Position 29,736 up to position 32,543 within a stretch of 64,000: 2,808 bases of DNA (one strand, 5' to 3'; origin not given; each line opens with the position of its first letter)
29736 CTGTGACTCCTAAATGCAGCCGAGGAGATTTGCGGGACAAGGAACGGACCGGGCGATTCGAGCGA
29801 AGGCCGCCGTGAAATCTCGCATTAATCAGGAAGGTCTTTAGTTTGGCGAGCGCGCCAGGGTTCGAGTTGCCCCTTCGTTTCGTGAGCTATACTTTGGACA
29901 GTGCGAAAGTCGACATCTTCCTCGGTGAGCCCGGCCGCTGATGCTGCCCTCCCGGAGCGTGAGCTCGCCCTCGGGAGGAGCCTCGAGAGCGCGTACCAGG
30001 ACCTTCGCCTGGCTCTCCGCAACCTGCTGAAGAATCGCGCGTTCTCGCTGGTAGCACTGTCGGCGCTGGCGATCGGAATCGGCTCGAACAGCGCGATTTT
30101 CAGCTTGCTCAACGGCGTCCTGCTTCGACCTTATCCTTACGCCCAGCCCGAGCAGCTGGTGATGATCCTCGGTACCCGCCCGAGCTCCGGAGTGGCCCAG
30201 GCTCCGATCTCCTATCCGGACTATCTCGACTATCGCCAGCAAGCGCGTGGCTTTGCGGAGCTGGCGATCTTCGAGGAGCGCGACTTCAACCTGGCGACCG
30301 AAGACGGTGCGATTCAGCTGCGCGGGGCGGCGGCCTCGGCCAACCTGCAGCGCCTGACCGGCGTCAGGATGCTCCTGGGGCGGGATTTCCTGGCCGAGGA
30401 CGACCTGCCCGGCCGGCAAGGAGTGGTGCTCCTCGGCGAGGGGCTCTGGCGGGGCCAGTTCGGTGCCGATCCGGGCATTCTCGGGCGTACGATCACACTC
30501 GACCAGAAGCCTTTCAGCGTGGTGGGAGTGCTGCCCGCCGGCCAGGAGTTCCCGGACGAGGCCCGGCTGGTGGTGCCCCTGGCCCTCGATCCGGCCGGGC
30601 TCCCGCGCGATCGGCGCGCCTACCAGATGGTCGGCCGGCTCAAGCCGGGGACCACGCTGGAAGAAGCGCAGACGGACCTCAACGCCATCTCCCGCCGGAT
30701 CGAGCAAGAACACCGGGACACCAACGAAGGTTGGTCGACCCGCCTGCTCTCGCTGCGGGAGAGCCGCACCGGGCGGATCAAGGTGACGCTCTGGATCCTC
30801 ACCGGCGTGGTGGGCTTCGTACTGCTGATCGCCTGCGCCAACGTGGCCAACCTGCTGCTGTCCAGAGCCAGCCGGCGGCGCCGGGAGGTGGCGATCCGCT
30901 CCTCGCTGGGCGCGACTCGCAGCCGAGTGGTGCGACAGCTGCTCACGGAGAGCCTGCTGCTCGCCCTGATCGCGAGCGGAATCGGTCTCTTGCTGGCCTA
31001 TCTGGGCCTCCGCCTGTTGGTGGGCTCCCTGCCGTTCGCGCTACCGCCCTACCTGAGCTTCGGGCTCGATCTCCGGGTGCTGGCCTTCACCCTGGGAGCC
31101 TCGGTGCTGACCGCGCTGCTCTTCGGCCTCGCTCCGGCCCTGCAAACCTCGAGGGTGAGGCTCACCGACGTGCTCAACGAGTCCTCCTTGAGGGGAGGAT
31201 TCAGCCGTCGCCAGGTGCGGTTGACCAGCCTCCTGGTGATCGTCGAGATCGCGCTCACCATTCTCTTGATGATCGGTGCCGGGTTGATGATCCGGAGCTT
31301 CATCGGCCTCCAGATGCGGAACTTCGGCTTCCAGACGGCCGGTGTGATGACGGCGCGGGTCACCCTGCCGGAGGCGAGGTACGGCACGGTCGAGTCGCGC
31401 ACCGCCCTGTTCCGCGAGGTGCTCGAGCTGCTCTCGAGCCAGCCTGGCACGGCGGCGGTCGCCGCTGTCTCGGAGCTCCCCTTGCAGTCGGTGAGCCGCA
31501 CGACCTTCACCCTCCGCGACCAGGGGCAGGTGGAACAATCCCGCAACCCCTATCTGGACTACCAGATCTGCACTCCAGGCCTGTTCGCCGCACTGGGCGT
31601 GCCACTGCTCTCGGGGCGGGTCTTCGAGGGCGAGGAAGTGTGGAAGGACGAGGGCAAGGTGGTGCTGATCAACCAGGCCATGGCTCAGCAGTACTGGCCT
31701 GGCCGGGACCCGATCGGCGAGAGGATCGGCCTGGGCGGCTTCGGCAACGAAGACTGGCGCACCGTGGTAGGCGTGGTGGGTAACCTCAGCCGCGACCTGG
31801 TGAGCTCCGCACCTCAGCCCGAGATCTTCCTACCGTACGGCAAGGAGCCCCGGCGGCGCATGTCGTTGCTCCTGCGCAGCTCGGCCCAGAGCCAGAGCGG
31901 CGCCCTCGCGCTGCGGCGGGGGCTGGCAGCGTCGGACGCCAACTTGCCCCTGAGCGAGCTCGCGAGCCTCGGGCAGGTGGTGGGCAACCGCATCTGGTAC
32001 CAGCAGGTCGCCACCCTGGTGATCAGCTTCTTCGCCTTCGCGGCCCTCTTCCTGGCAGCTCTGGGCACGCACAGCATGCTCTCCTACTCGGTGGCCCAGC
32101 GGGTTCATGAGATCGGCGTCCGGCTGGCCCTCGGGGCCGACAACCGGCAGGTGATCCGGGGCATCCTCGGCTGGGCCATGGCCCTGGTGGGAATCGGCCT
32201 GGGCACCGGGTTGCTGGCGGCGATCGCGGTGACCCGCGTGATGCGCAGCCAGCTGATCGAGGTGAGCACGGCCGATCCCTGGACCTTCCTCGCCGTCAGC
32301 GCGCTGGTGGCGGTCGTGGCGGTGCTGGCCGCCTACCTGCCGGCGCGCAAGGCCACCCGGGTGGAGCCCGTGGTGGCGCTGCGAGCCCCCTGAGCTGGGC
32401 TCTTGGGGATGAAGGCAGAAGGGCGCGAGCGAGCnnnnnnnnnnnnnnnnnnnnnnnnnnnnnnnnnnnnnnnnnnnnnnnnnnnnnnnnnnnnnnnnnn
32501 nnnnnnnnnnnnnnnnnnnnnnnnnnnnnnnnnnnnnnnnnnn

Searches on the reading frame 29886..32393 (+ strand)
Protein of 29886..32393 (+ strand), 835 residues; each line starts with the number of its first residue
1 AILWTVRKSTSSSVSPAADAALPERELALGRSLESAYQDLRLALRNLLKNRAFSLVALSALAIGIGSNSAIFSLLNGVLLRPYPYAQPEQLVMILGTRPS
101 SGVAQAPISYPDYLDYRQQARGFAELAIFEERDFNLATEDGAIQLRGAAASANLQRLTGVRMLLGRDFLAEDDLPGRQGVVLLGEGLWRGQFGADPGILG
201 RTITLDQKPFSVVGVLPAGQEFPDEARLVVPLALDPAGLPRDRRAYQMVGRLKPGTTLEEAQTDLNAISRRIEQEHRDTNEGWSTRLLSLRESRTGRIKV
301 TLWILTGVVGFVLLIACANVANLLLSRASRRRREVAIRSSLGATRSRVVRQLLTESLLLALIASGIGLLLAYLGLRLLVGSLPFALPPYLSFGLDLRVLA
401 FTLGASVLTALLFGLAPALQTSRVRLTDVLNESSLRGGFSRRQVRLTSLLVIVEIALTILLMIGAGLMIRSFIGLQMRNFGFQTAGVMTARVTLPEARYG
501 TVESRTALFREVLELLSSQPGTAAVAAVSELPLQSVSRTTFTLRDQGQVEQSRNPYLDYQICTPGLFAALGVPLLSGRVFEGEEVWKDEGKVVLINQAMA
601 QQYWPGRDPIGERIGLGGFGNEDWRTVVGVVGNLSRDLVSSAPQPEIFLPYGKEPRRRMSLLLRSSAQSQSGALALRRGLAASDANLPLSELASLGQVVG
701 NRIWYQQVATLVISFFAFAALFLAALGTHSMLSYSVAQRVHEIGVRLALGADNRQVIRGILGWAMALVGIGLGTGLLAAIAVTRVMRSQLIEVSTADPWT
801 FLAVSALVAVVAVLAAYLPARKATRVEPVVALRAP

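Call 57: search_protein_families(library=pfam, proteins=[window:29886-32393:+], max_evalue=0.001)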
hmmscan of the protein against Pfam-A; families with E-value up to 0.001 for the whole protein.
window:29886-32393:+ (835 aa): 2 families
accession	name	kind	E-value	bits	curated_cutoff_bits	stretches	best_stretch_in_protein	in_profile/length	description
PF12704.14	MacB_PCD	-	1.3e-33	117.5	27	2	54-267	1-206/207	MacB-like periplasmic core domain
PF02687.27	FtsX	-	9e-30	103.6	25.5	2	308-423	3-117/120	FtsX-like permease C-terminal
